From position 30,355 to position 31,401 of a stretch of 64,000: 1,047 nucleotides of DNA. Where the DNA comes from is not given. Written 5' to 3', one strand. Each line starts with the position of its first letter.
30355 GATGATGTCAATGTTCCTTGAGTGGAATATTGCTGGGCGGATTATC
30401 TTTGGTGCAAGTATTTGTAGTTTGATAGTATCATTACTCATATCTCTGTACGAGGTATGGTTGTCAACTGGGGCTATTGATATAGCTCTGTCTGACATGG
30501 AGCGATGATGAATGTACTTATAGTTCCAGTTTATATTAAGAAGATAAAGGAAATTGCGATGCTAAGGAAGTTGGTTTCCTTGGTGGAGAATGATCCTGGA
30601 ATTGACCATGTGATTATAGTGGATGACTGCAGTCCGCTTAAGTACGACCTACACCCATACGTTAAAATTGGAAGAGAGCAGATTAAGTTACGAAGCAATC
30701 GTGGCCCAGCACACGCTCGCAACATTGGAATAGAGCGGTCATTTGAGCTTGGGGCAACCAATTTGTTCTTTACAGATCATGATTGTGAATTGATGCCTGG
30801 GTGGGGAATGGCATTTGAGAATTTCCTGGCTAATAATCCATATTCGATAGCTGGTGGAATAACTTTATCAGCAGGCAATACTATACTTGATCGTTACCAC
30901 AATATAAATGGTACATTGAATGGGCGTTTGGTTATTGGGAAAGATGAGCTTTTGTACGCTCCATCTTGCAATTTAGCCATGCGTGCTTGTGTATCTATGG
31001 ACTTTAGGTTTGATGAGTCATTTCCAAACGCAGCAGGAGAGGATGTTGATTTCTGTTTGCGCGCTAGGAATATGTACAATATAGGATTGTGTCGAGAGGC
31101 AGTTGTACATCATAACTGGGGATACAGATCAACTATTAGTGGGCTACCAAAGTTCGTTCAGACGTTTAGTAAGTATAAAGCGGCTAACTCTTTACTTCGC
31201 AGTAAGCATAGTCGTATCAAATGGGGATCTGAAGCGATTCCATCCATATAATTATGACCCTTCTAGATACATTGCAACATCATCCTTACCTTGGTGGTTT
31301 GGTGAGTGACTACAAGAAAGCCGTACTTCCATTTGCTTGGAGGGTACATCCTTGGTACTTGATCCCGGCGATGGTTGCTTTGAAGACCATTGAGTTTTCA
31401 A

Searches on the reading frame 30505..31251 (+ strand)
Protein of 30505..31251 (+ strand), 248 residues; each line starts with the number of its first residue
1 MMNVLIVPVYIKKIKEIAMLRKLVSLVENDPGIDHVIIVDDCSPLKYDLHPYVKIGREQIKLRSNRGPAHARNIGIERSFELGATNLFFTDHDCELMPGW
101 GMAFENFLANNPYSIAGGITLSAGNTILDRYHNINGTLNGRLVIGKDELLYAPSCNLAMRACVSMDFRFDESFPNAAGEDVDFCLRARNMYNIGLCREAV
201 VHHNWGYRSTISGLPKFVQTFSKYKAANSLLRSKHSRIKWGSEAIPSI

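Call 22: search_protein_families(library=pfam, proteins=[window:30505-31251:+], max_evalue=0.001)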
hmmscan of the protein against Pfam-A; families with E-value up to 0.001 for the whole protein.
window:30505-31251:+ (248 aa): 1 family
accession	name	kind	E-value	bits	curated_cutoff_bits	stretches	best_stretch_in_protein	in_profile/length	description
PF00535.33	Glycos_transf_2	-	2.4e-09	37.8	23.3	1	6-137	3-138/168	Glycosyl transferase family 2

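Call 23: search_protein_families(library=phrogs, proteins=[window:30505-31251:+], max_evalue=0.001)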
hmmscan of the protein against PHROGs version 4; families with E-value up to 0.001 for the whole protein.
window:30505-31251:+ (248 aa): 1 family
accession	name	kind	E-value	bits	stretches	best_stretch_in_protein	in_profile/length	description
phrog_2456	-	moron, auxiliary metabolic gene and host takeover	2.5e-05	25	1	19-100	17-95/239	glycosyltransferase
